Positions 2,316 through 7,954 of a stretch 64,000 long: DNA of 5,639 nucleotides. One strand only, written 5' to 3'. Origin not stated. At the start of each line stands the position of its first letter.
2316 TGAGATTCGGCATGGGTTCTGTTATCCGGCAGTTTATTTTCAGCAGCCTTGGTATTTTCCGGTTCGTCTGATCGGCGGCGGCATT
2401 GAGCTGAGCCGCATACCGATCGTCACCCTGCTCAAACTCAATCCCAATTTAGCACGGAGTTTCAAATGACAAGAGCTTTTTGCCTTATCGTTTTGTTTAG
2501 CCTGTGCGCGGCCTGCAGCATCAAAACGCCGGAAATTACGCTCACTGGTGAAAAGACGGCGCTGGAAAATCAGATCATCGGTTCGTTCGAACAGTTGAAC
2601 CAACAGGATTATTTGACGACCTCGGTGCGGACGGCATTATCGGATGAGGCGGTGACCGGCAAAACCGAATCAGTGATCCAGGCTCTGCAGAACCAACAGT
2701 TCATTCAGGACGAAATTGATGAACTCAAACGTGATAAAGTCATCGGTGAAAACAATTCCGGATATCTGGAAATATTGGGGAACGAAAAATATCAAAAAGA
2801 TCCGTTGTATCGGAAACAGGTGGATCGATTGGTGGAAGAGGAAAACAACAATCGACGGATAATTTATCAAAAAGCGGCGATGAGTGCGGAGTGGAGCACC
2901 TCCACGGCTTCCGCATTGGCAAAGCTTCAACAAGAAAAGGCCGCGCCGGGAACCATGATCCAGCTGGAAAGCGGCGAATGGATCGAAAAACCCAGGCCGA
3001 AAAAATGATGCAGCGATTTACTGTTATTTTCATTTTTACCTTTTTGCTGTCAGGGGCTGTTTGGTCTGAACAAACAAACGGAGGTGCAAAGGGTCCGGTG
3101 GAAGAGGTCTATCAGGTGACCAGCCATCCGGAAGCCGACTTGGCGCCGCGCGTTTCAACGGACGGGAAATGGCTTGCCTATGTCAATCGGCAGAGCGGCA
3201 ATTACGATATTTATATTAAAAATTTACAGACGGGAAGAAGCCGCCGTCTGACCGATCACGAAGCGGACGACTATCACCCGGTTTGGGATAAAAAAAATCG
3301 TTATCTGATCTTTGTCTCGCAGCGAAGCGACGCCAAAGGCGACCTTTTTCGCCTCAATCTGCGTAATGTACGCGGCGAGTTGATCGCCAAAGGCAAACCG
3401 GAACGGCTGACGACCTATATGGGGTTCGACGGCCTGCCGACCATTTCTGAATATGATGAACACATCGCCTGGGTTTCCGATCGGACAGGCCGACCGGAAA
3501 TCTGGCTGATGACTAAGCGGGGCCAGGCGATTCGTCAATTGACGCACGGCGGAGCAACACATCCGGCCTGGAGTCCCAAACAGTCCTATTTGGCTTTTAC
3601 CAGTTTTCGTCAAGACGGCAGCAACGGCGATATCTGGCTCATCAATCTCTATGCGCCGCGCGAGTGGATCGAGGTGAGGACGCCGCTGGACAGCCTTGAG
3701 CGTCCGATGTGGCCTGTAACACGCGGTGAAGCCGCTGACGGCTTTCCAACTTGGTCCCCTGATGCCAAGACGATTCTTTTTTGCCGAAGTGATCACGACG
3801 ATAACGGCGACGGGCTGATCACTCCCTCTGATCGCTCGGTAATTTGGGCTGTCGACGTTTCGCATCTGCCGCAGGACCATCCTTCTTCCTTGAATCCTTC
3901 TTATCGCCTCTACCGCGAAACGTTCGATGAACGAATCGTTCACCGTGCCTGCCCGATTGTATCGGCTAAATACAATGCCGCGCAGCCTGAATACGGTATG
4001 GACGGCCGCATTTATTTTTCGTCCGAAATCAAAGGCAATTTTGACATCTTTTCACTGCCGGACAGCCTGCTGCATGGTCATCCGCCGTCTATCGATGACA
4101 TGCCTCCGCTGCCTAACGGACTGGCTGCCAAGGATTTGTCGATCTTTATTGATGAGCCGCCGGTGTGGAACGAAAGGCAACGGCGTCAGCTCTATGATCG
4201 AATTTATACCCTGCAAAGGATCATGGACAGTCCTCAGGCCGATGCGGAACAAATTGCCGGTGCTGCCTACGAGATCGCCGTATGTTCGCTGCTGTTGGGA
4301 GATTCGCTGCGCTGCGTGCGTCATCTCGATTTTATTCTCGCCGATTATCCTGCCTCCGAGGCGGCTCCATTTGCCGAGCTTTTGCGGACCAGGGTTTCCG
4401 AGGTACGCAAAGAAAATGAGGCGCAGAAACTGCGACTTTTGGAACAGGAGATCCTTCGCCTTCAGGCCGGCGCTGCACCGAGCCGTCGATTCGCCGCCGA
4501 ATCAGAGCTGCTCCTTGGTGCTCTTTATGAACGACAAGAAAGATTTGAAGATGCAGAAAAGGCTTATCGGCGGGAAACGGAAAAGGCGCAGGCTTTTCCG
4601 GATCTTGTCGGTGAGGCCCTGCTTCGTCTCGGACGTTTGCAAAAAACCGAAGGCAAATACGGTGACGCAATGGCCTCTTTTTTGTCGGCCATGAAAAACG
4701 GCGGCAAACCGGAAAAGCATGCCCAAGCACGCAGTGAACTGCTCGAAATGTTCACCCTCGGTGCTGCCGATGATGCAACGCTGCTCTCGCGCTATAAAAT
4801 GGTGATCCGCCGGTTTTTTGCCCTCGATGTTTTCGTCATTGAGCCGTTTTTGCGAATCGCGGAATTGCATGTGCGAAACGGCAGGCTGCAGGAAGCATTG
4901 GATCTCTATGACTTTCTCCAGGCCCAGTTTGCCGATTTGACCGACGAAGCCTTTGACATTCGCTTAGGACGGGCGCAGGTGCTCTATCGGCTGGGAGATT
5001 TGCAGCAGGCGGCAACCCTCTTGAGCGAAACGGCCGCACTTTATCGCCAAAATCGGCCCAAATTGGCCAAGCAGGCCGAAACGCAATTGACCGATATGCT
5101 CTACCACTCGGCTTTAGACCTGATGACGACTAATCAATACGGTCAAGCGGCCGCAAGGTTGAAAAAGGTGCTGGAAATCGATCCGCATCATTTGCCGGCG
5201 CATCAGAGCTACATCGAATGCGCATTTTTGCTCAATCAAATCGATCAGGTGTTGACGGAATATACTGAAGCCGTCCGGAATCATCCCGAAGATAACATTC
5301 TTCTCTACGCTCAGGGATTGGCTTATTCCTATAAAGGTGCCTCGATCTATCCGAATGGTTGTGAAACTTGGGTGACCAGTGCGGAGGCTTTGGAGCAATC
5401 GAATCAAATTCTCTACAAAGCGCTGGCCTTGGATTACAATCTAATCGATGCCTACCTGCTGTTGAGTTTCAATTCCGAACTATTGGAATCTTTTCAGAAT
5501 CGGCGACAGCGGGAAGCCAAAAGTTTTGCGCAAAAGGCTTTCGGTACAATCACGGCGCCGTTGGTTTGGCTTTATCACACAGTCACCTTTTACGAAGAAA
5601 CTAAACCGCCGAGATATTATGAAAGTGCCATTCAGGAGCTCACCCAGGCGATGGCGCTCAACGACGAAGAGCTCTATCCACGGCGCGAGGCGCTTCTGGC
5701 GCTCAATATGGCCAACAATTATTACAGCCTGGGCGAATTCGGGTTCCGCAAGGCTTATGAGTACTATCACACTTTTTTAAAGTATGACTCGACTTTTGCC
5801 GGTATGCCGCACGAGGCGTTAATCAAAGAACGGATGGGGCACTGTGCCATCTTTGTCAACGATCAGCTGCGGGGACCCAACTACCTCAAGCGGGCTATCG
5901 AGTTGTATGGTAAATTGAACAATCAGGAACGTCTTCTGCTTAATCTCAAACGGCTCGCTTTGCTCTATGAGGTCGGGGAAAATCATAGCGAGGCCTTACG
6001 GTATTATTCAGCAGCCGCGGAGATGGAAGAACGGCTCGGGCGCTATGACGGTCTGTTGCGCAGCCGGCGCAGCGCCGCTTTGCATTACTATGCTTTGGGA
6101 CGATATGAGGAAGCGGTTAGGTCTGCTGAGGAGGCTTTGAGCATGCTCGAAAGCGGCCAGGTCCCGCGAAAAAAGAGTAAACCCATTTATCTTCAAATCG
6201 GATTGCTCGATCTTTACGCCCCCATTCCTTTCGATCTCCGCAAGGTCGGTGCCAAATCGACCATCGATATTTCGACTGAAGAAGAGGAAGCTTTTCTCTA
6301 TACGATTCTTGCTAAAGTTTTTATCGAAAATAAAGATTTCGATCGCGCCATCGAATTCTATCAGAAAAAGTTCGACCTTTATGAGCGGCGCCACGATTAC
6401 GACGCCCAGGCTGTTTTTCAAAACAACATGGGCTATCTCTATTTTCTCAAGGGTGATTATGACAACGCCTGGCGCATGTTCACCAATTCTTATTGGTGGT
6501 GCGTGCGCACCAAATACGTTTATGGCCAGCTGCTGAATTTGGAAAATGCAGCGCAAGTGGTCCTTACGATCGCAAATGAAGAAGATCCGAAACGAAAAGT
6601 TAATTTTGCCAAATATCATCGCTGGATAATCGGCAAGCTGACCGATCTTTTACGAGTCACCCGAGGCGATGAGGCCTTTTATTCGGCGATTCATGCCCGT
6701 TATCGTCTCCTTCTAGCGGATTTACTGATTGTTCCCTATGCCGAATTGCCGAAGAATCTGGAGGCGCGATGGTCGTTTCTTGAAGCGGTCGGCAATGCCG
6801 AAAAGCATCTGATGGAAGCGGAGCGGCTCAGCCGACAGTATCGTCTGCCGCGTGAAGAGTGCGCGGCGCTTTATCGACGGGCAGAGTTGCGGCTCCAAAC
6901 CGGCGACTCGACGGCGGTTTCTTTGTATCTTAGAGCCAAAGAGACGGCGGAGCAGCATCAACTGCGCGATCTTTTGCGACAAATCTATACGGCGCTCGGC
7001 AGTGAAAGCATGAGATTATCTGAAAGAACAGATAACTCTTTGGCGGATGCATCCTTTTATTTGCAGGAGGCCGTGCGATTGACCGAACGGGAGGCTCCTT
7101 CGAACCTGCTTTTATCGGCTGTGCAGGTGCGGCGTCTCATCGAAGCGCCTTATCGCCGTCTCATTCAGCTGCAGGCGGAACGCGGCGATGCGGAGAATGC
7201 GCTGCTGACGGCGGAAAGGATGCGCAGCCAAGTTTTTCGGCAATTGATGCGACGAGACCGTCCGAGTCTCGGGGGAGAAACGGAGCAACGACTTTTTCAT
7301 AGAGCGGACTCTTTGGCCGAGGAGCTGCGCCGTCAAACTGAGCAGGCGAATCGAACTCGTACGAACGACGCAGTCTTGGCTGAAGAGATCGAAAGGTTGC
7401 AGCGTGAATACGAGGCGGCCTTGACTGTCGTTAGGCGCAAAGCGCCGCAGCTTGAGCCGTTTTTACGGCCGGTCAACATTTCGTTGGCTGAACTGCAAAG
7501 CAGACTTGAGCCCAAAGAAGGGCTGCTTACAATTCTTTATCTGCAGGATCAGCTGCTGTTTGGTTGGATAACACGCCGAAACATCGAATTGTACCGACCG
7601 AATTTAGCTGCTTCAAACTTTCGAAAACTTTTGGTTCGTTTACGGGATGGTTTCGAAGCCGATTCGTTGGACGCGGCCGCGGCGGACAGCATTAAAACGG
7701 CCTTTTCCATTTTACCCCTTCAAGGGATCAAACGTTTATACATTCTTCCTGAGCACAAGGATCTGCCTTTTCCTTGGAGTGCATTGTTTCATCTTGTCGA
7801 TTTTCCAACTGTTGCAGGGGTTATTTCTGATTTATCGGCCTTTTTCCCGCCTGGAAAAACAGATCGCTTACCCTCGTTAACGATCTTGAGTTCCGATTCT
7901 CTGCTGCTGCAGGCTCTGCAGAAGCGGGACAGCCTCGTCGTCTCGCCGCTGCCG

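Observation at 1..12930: Translationally coupled envelope operon: YdbH-like / YnbE-YdbL fusion / giant CHAT protein / amidase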

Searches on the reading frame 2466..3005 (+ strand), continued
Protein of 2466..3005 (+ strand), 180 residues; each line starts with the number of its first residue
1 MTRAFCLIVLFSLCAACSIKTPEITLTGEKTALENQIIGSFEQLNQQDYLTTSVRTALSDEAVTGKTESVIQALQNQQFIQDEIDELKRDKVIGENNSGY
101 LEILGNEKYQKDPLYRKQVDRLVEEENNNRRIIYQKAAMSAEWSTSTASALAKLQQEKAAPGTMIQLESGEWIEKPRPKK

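Call 51: predict_structure(alignment_id=A1)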
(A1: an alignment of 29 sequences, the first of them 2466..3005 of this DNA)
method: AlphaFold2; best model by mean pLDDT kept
length: 180 residues; sequences in the alignment: 29
mean_pLDDT: 80.6   pTM: 0.67
mean pLDDT of the five models: 80.6, 79.8, 79.8, 79.1, 77.4
residues with pLDDT >= 90: 84; 70-90: 51; 50-70: 29; < 50: 16
segments of 3 or more residues with pLDDT < 50: 20-22, 24-26, 53-60
pLDDT, mean of each block of 10 residues (from residue 1): 75 65 51 74 65 44 66 92 97 96 97 98 97 84 74 90 95 91
secondary structure, 60 per line:
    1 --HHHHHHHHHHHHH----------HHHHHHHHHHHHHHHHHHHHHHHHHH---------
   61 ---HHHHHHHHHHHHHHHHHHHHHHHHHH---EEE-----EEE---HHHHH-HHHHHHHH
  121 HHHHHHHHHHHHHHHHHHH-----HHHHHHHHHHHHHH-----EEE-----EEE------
elements in order: H3-15 H26-51 H64-89 E93-95 E101-103 H107-111 H113-139 H145-158 E164-166 E172-174

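Call 56: fold_search(model_id=the predicted structure, library=pdb)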
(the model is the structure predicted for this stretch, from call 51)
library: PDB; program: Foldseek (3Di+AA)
matches with E <= 10: 127; with E <= 0.001: 1
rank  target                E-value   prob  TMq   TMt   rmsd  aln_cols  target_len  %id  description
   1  28oj                  2.1e-04  1.00  0.42  0.81   2.2        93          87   27  X-ray crystal structure of wild-type YdbL from Escherichia coli (released 2026-04-08)
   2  5mx5_G                1.0e+00  0.13  0.22  0.20  12.2       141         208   13  Mouse PA28alpha-beta (released 2017-09-13)
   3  5mx5_E                1.3e+00  0.08  0.20  0.18  17.1       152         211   14  Mouse PA28alpha-beta (released 2017-09-13)
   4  3lhp_S                1.5e+00  0.10  0.18  0.26  15.5       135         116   11  Crystal structure of HIV epitope-scaffold 4E10_D0_1ISEA_004_N 4E10 Fv complex (released 2010-09-22)
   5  5mx5_H                1.5e+00  0.08  0.19  0.17  11.5       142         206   16  Mouse PA28alpha-beta (released 2017-09-13)
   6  5mx5_C                1.6e+00  0.08  0.21  0.19  15.2       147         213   15  Mouse PA28alpha-beta (released 2017-09-13)
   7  5mx5_N                1.8e+00  0.08  0.19  0.18  11.6       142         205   15  Mouse PA28alpha-beta (released 2017-09-13)
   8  2fp1_A                1.8e+00  0.06  0.16  0.17  16.0       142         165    9  Secreted Chorismate Mutase from Mycobacterium tuberculosis (released 2006-03-28)
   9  5xgo_B                1.9e+00  0.09  0.22  0.25  16.2       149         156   17  The Ferritin E-Domain: Toward Understanding Its Role in Protein Cage Assembly Through the Crystal Structure of a Maxi- (released 2018-02-28)
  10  5msj_L                2.0e+00  0.08  0.22  0.20  15.4       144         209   13  Mouse PA28alpha (released 2017-09-13)
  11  6muv_h                2.1e+00  0.07  0.19  0.19  15.4       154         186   14  The structure of the Plasmodium falciparum 20S proteasome in complex with two PA28 activators (released 2019-08-07)
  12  5msj_U                2.1e+00  0.07  0.20  0.18  11.7       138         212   15  Mouse PA28alpha (released 2017-09-13)
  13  9j47_A                2.2e+00  0.10  0.27  0.30  11.3       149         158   11  ScdA cysteine-free mutant from Staphylococcus aureus (released 2025-08-13)
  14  5j0l_C                2.4e+00  0.08  0.18  0.26  15.3       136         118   12  De novo design of protein homo-oligomers with modular hydrogen bond network-mediated specificity (released 2016-07-06)
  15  2f6l_A                2.4e+00  0.06  0.18  0.19  17.6       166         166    9  X-ray structure of Chorismate Mutase from Mycobacterium Tuberculosis (released 2005-12-13)
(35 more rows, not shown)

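Call 82: search_protein_families(library=pfam, proteins=[L054:8539-9894:+], max_evalue=0.01)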
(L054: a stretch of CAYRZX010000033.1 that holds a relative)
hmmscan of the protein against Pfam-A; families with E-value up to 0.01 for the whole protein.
L054:8539-9894:+ (452 aa): 1 family
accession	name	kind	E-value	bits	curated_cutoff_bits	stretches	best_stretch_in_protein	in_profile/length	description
PF18939.6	DUF5686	-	0.0045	15.9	39.2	0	84-235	325-481/669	Family of unknown function (DUF5686)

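Call 93: search_protein_families(library=padloc, proteins=[window:2466-3005:+], max_evalue=0.01)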
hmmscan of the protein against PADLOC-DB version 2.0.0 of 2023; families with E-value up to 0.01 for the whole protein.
window:2466-3005:+ (180 aa): 0 families

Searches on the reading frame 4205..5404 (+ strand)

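Call 64: search_protein_families(library=pfam, proteins=[window:4205-5404:+], max_evalue=0.05)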
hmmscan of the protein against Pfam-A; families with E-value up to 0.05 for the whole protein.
window:4205-5404:+ (400 aa): 16 families
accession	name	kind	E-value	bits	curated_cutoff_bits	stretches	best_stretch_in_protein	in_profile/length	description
PF13432.12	TPR_16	-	9.8e-14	51.9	32.7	2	216-282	1-63/65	Tetratricopeptide repeat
PF14559.12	TPR_19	-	1.3e-12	48.3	25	2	309-363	4-58/68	Tetratricopeptide repeat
PF13428.12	TPR_14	-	2.7e-11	43.4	23.5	0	251-283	2-34/44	Tetratricopeptide repeat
PF07719.23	TPR_2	-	5.6e-11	42.1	27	0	103-123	6-26/34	Tetratricopeptide repeat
PF13424.12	TPR_12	-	4.3e-09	36.9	30.1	2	98-163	3-72/77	Tetratricopeptide repeat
PF00515.34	TPR_1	-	2.1e-08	34.1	27.8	1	101-123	4-26/34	Tetratricopeptide repeat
PF13174.12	TPR_6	-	2.2e-07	31.5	26.3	0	254-280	4-30/33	Tetratricopeptide repeat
PF13176.12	TPR_7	-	6.9e-06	26.2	27.9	1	103-128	4-31/36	Tetratricopeptide repeat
PF13181.12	TPR_8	-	8.4e-06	26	25.7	0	137-163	2-28/34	Tetratricopeptide repeat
PF12895.13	ANAPC3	-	2.6e-05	24.8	27.2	1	291-352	18-78/82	Anaphase-promoting complex, cyclosome, subunit 3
PF25058.1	ARM_TT21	-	6.3e-05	23.4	27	1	143-276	14-120/155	Tetratricopeptide repeat protein 21 ARM repeat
PF13414.12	TPR_11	-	0.00052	20.1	26.8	0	309-327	7-25/42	TPR repeat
PF25064.1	ARM_TT21_5th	-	0.0026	18.5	27.8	0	309-379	14-87/117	TT21 fifth ARM repeats domain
PF23468.1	ARC6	-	0.0042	17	24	0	11-44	64-97/188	Plastid division regulator alpha solenoid domain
PF04628.19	Sedlin_N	-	0.042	14.4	23.1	0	279-345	9-78/129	Sedlin, N-terminal conserved region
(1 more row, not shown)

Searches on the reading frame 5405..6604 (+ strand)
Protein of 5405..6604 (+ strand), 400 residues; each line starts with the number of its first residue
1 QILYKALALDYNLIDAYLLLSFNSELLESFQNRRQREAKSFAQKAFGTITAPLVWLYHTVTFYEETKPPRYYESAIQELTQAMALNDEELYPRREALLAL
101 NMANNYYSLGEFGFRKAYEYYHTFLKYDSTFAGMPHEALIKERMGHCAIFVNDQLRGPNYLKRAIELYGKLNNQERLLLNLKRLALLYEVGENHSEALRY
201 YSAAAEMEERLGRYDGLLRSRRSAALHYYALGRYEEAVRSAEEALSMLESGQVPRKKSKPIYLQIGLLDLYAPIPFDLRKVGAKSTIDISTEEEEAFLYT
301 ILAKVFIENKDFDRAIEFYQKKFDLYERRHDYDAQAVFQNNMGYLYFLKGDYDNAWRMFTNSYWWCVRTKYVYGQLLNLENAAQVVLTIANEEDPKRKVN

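Call 64: search_protein_families(library=pfam, proteins=[window:5405-6604:+], max_evalue=0.05)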
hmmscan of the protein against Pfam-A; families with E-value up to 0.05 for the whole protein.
window:5405-6604:+ (400 aa): 11 families
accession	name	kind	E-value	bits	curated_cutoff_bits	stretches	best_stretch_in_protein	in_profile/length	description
PF13424.12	TPR_12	-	2.4e-15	56.9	30.1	2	183-249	8-76/77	Tetratricopeptide repeat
PF00515.34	TPR_1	-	9.5e-08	32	27.8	0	226-246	9-29/34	Tetratricopeptide repeat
PF07719.23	TPR_2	-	4.3e-07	30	27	1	225-246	8-29/34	Tetratricopeptide repeat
PF14938.12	SNAP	-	9e-06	25.8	25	1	159-273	95-210/282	Soluble NSF attachment protein, SNAP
PF13181.12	TPR_8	-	0.00045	20.6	25.7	0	299-321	4-26/34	Tetratricopeptide repeat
PF12895.13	ANAPC3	-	0.00091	19.9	27.2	0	290-329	20-55/82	Anaphase-promoting complex, cyclosome, subunit 3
PF17874.7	TPR_MalT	-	0.0018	18.1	45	0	296-378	122-203/336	MalT-like TPR region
PF13428.12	TPR_14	-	0.0035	18.3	23.5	0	222-246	5-29/44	Tetratricopeptide repeat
PF13174.12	TPR_6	-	0.0086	17.1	26.3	0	302-321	6-25/33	Tetratricopeptide repeat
PF12968.13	DUF3856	-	0.012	16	27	0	227-247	64-84/143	Domain of Unknown Function (DUF3856)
PF13374.12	TPR_10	-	0.046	14.2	27.5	1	225-248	9-32/42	Tetratricopeptide repeat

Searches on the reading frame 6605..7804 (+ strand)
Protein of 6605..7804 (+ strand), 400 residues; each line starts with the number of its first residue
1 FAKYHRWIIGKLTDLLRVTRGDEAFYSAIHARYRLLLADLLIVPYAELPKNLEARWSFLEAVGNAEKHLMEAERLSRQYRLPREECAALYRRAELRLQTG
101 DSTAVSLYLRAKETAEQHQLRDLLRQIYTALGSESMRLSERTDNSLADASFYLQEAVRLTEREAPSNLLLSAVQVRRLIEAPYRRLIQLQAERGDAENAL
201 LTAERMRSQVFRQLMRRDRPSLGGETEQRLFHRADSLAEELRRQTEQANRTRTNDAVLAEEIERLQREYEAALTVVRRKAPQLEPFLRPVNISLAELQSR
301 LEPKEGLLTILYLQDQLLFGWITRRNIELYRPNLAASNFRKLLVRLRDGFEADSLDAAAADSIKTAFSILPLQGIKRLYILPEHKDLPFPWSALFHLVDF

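Call 64: search_protein_families(library=pfam, proteins=[window:6605-7804:+], max_evalue=0.05)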
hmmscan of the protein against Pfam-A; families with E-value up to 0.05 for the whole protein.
window:6605-7804:+ (400 aa): 1 family
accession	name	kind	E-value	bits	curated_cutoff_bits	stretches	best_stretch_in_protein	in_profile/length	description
PF25443.1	ANG-1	-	0.034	14.8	28.5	1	235-318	10-93/105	ANG-1-like domain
